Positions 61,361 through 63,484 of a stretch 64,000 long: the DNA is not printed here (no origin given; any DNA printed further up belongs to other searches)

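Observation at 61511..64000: Candidate short-pAgo defense operon of the Mrr-TIR-APAZ type (SPARTA-related), truncated by the window edge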

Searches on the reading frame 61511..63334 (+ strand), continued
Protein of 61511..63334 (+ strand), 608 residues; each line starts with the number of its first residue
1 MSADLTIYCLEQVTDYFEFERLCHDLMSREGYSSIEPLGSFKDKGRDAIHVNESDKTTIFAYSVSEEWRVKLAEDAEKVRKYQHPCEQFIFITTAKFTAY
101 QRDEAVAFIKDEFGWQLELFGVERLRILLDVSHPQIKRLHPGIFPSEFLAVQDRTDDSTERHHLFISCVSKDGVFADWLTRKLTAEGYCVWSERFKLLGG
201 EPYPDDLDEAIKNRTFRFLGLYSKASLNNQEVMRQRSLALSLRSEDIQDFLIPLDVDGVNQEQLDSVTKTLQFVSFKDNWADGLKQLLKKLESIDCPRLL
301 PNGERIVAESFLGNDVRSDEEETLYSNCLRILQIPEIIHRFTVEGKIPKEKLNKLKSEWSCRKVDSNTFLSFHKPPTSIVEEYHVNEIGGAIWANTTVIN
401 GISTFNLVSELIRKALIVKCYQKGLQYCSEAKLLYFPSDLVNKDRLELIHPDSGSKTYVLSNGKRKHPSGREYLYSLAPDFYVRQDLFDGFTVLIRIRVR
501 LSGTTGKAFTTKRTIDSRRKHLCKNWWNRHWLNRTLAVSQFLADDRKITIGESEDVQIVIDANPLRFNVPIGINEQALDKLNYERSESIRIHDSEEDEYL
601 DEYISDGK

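Call 14: find_homologous_proteins(query=window:61511-63334:+, max_evalue=0.00001)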
Query window:61511-63334:+ (608 aa): 324 proteins with E <= 0.00001 among 8000 candidates; the best 120 are listed.
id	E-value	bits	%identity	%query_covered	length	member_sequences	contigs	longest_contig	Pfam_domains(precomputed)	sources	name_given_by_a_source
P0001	0.0e+0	1400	100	100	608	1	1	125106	PF13676.12,PF04471.19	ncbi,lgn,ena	-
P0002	0.0e+0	1167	84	100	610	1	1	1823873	PF13676.12,PF04471.19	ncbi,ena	-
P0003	0.0e+0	1134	80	100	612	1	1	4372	PF13676.12,PF04471.19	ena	-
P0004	0.0e+0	1084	78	100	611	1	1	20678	PF13676.12,PF04471.19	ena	-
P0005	0.0e+0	1035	75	100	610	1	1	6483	PF13676.12,PF04471.19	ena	-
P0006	0.0e+0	1032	73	100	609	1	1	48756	PF13676.12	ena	-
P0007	0.0e+0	1017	74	100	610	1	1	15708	PF13676.12,PF04471.19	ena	-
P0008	0.0e+0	1014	73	100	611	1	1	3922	PF13676.12,PF04471.19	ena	-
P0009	2.0e-298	1009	72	100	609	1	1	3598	PF13676.12,PF04471.19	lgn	-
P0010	7.7e-297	1004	72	100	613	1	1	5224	PF13676.12,PF04471.19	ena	-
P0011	5.1e-295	998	72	100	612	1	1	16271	PF13676.12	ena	-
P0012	4.1e-293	991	71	100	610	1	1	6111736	PF13676.12,PF04471.19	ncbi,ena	-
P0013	1.8e-291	986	72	100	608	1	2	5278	PF13676.12,PF04471.19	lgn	-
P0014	2.4e-290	982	71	100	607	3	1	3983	PF13676.12,PF04471.19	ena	-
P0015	4.8e-288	975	69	99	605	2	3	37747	PF13676.12,PF04471.19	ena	-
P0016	1.9e-287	973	70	98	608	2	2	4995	PF13676.12,PF04471.19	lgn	-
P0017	1.3e-286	970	71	98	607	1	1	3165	PF13676.12,PF04471.19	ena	-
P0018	4.2e-286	968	71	100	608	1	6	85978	PF13676.12,PF04471.19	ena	-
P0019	9.3e-286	967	71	100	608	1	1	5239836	PF13676.12,PF04471.19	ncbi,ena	-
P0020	1.1e-285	967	70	98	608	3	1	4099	PF13676.12,PF04471.19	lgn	-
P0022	3.4e-285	965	71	95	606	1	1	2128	PF13676.12,PF04471.19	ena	-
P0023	1.9e-284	963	69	99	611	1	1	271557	PF13676.12,PF04471.19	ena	-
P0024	4.8e-284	961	69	100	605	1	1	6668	PF13676.12,PF04471.19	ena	-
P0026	7.2e-281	951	70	100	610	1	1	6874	PF13676.12,PF04471.19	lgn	-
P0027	4.0e-280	948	69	100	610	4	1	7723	PF13676.12,PF04471.19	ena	-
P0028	9.8e-280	947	68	99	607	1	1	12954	PF13676.12,PF04471.19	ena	-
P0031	1.8e-278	943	69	100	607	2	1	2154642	PF13676.12,PF04471.19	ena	-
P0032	2.5e-278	943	69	100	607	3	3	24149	PF13676.12,PF04471.19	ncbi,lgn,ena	-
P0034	1.4e-276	937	67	100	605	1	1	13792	PF13676.12,PF04471.19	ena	-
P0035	3.9e-273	925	68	98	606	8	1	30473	PF13676.12,PF04471.19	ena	-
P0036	4.5e-272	922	68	100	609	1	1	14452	PF13676.12,PF04471.19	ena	-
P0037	5.8e-272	921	68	99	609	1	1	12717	PF13676.12,PF04471.19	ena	-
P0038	1.2e-271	920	68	98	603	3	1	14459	PF13676.12,PF04471.19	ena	-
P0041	2.6e-270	916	67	100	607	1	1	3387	PF13676.12,PF04471.19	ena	-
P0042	3.5e-270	916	67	100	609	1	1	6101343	PF13676.12,PF04471.19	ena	-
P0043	4.6e-270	915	68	99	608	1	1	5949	PF13676.12,PF04471.19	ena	-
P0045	5.3e-270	915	68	100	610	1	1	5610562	PF13676.12,PF04471.19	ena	-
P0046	7.2e-270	915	66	100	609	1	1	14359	PF13676.12,PF04471.19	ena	-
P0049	4.7e-268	909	67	100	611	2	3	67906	PF13676.12,PF04471.19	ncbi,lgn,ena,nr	ncbi:MAG: TIR domain-containing protein [Candidatus Poribacteria bacterium]|nr:TIR domain-containing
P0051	3.9e-267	906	66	100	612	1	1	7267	PF13676.12,PF04471.19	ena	-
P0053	1.0e-266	904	67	98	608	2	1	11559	PF13676.12,PF04471.19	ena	-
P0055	1.4e-266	904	65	99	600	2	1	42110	PF13676.12,PF04471.19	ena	-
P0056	2.8e-264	896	65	98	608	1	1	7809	PF13676.12,PF04471.19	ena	-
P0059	1.8e-263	893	65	100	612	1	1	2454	PF13676.12,PF04471.19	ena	-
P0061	2.0e-263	893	65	99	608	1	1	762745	PF13676.12,PF04471.19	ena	-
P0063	5.9e-261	885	65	100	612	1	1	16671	PF13676.12,PF04471.19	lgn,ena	-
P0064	1.0e-260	884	64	99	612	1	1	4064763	PF13676.12,PF04471.19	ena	-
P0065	1.9e-255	867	64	100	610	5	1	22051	PF13676.12,PF04471.19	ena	-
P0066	4.3e-243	826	61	99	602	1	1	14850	PF13676.12,PF04471.19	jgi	jgi:hypothetical protein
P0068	1.8e-239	814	61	98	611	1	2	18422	PF13676.12,PF04471.19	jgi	jgi:hypothetical protein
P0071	6.6e-236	802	61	96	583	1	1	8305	PF13676.12,PF04471.19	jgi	-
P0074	9.0e-221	752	55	99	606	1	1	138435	PF13676.12,PF04471.19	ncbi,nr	ncbi:MAG: TIR domain-containing protein [Anaerolineales bacterium]|nr:TIR domain-containing protein 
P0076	6.1e-220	750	56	97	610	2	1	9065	PF13676.12,PF04471.19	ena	-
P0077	1.7e-219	748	69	78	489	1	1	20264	PF13676.12,PF04471.19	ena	-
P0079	2.1e-219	748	57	99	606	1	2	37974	PF13676.12,PF04471.19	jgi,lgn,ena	jgi:hypothetical protein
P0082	1.0e-216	739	56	96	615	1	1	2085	PF13676.12,PF04471.19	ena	-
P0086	1.4e-215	735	55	99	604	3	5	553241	PF13676.12,PF04471.19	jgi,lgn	-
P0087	4.3e-215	734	54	100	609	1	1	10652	PF13676.12,PF04471.19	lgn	-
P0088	1.2e-214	732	56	96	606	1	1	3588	PF13676.12,PF04471.19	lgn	-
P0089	3.0e-214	731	54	99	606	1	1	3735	PF13676.12,PF04471.19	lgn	-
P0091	9.8e-211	719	54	96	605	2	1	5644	PF13676.12,PF04471.19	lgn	-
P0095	1.4e-207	709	53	99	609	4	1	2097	PF13676.12,PF04471.19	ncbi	-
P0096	1.6e-207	709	54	97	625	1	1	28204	PF13676.12,PF04471.19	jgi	jgi:TIR domain-containing protein/restriction endonuclease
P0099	9.0e-205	700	53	98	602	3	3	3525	PF13676.12,PF04471.19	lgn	-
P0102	6.6e-202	690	54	99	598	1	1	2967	PF13676.12,PF04471.19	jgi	-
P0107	5.2e-201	687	53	98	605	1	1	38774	PF13676.12,PF04471.19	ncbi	-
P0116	2.0e-196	672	51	99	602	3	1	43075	PF13676.12,PF04471.19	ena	-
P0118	4.8e-196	671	51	98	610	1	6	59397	PF13676.12,PF04471.19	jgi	jgi:hypothetical protein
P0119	4.1e-195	668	50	100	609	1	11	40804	PF13676.12,PF04471.19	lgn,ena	-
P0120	6.7e-195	667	50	100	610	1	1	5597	PF13676.12,PF04471.19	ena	-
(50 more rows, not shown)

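Call 34: search_protein_representatives(protein=window:61511-63334:+)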
Query: 608 residues. Proteins with E-value up to 0.001 (for the whole library): 1620; up to 1e-10: 986; up to 1e-30: 332. The best 150 are listed.
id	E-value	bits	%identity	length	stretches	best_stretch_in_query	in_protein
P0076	2.0e-220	749.6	56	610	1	2-594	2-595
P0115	7.5e-198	675.1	51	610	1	1-595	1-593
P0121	2.6e-195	666.6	53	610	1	1-589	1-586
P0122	3.3e-176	603.6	48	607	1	1-596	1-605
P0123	5.0e-174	596.4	48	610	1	1-600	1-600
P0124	2.0e-167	574.5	46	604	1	2-601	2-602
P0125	6.6e-167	572.9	46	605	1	1-601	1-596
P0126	1.6e-162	558.4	47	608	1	1-598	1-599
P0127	1.4e-160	552.0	44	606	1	1-582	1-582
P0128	1.7e-159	548.4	43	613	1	1-599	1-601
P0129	1.5e-157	542.0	46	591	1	1-598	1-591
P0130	5.3e-155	533.6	45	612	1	1-604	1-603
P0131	5.5e-142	490.6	53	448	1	160-598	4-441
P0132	1.2e-141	489.5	41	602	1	1-598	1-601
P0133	1.7e-140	485.6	42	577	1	1-565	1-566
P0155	7.1e-108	377.9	37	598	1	4-589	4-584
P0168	1.3e-89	317.6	36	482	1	128-601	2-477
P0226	2.1e-69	250.9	63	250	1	1-176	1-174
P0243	6.3e-66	239.4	32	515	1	1-442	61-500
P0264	8.5e-61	222.4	63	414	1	1-158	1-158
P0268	2.7e-60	220.8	64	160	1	1-153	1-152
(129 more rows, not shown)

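Call 35: predict_structure(alignment_id=A2)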
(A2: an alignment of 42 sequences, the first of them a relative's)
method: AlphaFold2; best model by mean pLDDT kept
length: 608 residues; sequences in the alignment: 42
mean_pLDDT: 82.9   pTM: 0.49
mean pLDDT of the five models: 82.9, 80.6, 80.4, 79.5, 76.5
residues with pLDDT >= 90: 235; 70-90: 267; 50-70: 82; < 50: 24
segments of 3 or more residues with pLDDT < 50: 40-45, 156-158, 596-608
pLDDT, mean of each block of 10 residues (from residue 1): 69 84 86 64 52 73 84 87 84 88 92 92 88 86 79 54 87 85 87 66 78 88 87 86 71 89 82 88 91 85 68 64 88 94 90 89 93 92 92 92 94 96 94 93 93 90 92 95 82 93 93 91 75 92 92 87 87 68 56 52 37
secondary structure, 60 per line:
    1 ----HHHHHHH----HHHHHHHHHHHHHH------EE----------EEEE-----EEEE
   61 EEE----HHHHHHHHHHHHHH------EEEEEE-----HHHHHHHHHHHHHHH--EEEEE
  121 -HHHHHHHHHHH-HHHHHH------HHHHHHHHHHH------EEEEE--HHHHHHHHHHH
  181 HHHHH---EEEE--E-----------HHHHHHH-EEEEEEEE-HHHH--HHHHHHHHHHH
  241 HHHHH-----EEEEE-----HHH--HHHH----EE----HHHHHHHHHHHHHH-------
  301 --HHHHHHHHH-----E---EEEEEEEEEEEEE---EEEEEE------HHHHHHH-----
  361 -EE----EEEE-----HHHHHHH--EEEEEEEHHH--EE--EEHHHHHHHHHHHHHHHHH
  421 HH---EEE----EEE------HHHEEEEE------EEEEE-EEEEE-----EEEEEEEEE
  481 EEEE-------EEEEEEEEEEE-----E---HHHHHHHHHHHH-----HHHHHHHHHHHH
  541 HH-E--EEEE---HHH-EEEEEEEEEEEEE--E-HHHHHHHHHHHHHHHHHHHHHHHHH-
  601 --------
elements in order: H5-11 H16-29 E48-51 E57-63 H68-81 E88-93 H99-113 E116-120 H122-132 H134-139 H146-156 E163-167 H170-185 E189-192 H207-213 E215-222 H224-227 H230-245 E251-255 H266-269 H280-293 H303-311 E321-333 E337-342 H349-355 E368-371 H377-383 E386-392 H404-422 E426-428 E433-435 E445-449 E456-460 E462-466 E472-484 E492-502 H512-523 H529-542 E547-550 E558-570 H575-599

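Call 40: fold_search(model_id=the predicted structure, library=pdb)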
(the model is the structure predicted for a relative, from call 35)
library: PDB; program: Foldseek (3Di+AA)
matches with E <= 10: 1182; with E <= 0.001: 64
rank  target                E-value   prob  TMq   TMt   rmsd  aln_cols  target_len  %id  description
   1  8i88_C                2.9e-26  1.00  0.32  0.45  16.3       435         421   21  Cryo-EM structure of TIR-APAZ/Ago-gRNA complex (released 2023-07-05)
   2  8oz6_A                2.1e-25  1.00  0.34  0.47  15.8       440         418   20  cryoEM structure of SPARTA complex ligand-free (released 2023-08-16)
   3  8isy_B                2.1e-25  1.00  0.33  0.44  19.2       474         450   22  Cryo-EM structure of free-state Crt-SPARTA (released 2023-10-18)
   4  8ffi_A                2.8e-25  1.00  0.32  0.45  16.0       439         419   22  Structure of tetramerized MapSPARTA upon guide RNA-mediated target DNA binding (released 2023-08-23)
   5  8spo_A                7.6e-25  1.00  0.30  0.42  17.1       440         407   22  Tetramerized activation of MapSPARTA bound with NAD+ (released 2023-08-23)
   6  8ifl_A                3.3e-24  1.00  0.33  0.47  18.1       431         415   21  Cryo-EM structure of tetrameric SPARTA gRNA-ssDNA target complex in state 1 (released 2024-01-17)
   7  8qlp_A                6.1e-24  1.00  0.33  0.46  15.6       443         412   22  CryoEM structure of the RNA/DNA bound SPARTA (BabAgo/TIR-APAZ) tetrameric complex (released 2024-01-31)
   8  8qlo_A                6.5e-24  1.00  0.32  0.42  15.9       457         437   23  CryoEM structure of the apo SPARTA (BabAgo/TIR-APAZ) complex (released 2024-01-31)
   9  8i87_G                9.6e-24  1.00  0.31  0.45  18.2       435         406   20  Cryo-EM structure of TIR-APAZ/Ago-gRNA-DNA complex (released 2023-07-19)
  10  8z92_E                2.0e-23  1.00  0.32  0.44  15.8       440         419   22  Crystal structure of CrtAgo/TIR-APAZ in complex with guide DNA and 16-nt target DNA (released 2025-03-12)
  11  8fex_A                2.5e-23  1.00  0.32  0.42  15.9       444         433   22  Inactivate state of Maribacter polysiphoniae Argonuate (short pAgo system) (released 2023-08-23)
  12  8i87_C                2.7e-23  1.00  0.32  0.45  15.6       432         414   21  Cryo-EM structure of TIR-APAZ/Ago-gRNA-DNA complex (released 2023-07-19)
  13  8u7b_B                4.9e-23  1.00  0.31  0.42  15.3       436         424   22  Crystal structure of Apo form of Short Prokaryotic Argonaute TIR-APAZ (SPARTA) heterodimer (released 2024-06-12)
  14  8z8y_B                4.9e-23  1.00  0.32  0.42  15.9       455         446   22  Crystal structure of CrtAgo/CrtTIR-APAZ complex (released 2025-03-12)
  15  8qlp_E                6.5e-23  1.00  0.33  0.45  17.9       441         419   23  CryoEM structure of the RNA/DNA bound SPARTA (BabAgo/TIR-APAZ) tetrameric complex (released 2024-01-31)
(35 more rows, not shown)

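Call 53: find_related_loci(query=A2, collection=genome_contigs, flank=7000)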
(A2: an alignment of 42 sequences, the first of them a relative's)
Query A2 (608 aa) in genome_contigs; peptide patterns used: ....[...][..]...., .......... (x = any residue, [..] = any of these).
80 stretches matched a pattern; 61 encode a relative of the query (tblastn E <= 1e-3); 61 distinct loci.
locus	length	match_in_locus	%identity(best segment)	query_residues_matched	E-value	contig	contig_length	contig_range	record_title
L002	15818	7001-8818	84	1-608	0e+0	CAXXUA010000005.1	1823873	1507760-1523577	MAG: Candidatus Poribacteria bacterium isolate 64057701-0cd0-4337-b80b-d127c366c46f genome assembly, contig: contig_5, w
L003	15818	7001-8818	71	1-608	0e+0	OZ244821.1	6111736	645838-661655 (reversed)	MAG: Candidatus Poribacteria bacterium isolate f8e195d4-717b-4ac2-aaf5-fcbd41c48ae0 genome assembly, chromosome: 1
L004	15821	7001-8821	71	1-606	0e+0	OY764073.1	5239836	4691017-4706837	MAG: Candidatus Poribacteria bacterium isolate c0dbee2e-4153-42cb-9392-5991059e4d04 genome assembly, chromosome: 1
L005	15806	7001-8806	68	1-606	0e+0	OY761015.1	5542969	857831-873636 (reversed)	MAG: Candidatus Poribacteria bacterium isolate b26c8cc1-2726-459c-8d02-9adedbaa8fd6 genome assembly, chromosome: 2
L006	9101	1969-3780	69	1-606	0e+0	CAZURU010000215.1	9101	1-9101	MAG TPA_asm: uncultured bacterium isolate SRP109090_co2_4 genome assembly, contig: NODE_11617_length_9101_cov_5.438757,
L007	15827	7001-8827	69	1-606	0e+0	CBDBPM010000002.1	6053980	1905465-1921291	MAG: Candidatus Poribacteria bacterium isolate 2ce76e30-9b7a-4682-b141-86baa08e5e2a genome assembly, contig: contig_2, w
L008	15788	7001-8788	68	1-598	0e+0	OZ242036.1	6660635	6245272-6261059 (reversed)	MAG: Candidatus Poribacteria bacterium isolate 54b3e0b4-8990-4cd1-959a-c9693763f33b genome assembly, chromosome: 1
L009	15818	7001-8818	66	1-606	0e+0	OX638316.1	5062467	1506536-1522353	MAG: uncultured Poribacteria bacterium isolate 19b3914e-8088-41bb-88ee-c15fb0df7e30 genome assembly, chromosome: 1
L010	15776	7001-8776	65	1-590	0e+0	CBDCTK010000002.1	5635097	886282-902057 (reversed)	MAG: Candidatus Poribacteria bacterium isolate 5e1f03a3-4ce1-415a-a4c9-4ecbe52226bd genome assembly, contig: contig_2, w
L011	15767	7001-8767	60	1-587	0e+0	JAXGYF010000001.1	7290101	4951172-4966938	MAG: Candidatus Vecturithrix sp. isolate AnMBR.bin507 bin507_1, whole genome shotgun sequence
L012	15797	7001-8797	55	1-602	0e+0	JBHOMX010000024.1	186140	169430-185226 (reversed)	MAG: Candidatus Brachytrichaceae bacterium NZ_4S206 k127_138822, whole genome shotgun sequence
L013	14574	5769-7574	51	1-600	0e+0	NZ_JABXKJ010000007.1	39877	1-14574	MAG: Nostoc sp. NMS7 NODE_1232_length_39877_cov_35.2298, whole genome shotgun sequence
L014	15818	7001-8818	52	1-602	0e+0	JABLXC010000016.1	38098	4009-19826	MAG: Anaerolineae bacterium isolate Ch132 contig16, whole genome shotgun sequence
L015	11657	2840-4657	50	1-598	0e+0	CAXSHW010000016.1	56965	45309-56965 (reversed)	MAG: uncultured Pyrinomonadaceae bacterium isolate private_X4_metawrap_bin.3 genome assembly, contig: private_X4_metawra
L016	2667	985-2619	55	1-545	0e+0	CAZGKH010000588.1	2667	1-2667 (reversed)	MAG TPA_asm: uncultured Anaerolineae bacterium isolate binchicken_co275_239 genome assembly, contig: NODE_91634_length_2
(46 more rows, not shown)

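Call 57: search_protein_families(library=pfam, proteins=[P0264, P0226, P0268, P0243, P0155, P0131, P0168], max_evalue=0.01)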
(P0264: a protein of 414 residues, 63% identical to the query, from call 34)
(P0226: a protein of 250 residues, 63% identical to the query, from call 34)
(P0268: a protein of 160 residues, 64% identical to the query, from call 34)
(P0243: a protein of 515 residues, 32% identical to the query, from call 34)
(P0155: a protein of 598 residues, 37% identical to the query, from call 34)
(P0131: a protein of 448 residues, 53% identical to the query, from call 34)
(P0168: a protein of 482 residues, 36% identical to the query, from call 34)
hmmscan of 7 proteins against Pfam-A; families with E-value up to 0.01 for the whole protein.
P0264 (414 aa): 4 families
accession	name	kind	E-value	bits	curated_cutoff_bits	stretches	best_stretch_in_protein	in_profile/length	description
PF00805.28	Pentapeptide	-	1.3e-35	120.9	20.2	4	326-365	1-40/40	Pentapeptide repeats (8 copies)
PF13599.13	Pentapeptide_4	-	1.4e-15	57.6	38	2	262-332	7-77/78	Pentapeptide repeat region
PF13576.12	Pentapeptide_3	-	7.1e-12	45.8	27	1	254-296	2-47/48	Pentapeptide repeats (9 copies)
PF04471.18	Mrr_cat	-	0.00013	22.5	21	1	16-105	6-97/115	Restriction endonuclease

P0226 (250 aa): 1 family
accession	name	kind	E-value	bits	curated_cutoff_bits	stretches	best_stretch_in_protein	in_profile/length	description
PF04471.18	Mrr_cat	-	4.3e-07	30.5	21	1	15-107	5-99/115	Restriction endonuclease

P0268 (160 aa): 1 family
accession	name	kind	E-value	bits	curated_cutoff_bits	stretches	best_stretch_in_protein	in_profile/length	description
PF04471.18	Mrr_cat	-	1.6e-05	25.5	21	1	17-105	7-97/115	Restriction endonuclease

P0243 (515 aa): 2 families
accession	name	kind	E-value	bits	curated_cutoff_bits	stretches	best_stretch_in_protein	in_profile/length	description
PF13676.11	TIR_2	-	8.5e-05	23.5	28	1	226-344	1-121/122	TIR domain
PF04471.18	Mrr_cat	-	0.00048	20.7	21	1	76-169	6-99/115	Restriction endonuclease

P0155 (598 aa): 2 families
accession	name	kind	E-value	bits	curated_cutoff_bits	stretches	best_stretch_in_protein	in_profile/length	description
PF13676.11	TIR_2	-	4.9e-09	37.2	28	1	164-285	1-122/122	TIR domain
PF04471.18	Mrr_cat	-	1.7e-05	25.3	21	1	16-106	6-98/115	Restriction endonuclease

P0131 (448 aa): 1 family
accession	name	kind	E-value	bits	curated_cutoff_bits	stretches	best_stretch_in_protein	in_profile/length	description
PF13676.11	TIR_2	-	1.4e-12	48.6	28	1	9-132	2-122/122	TIR domain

P0168 (482 aa): 1 family
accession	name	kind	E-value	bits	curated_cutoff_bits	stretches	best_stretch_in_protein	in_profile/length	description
PF13676.11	TIR_2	-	1e-09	39.3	28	1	38-162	1-122/122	TIR domain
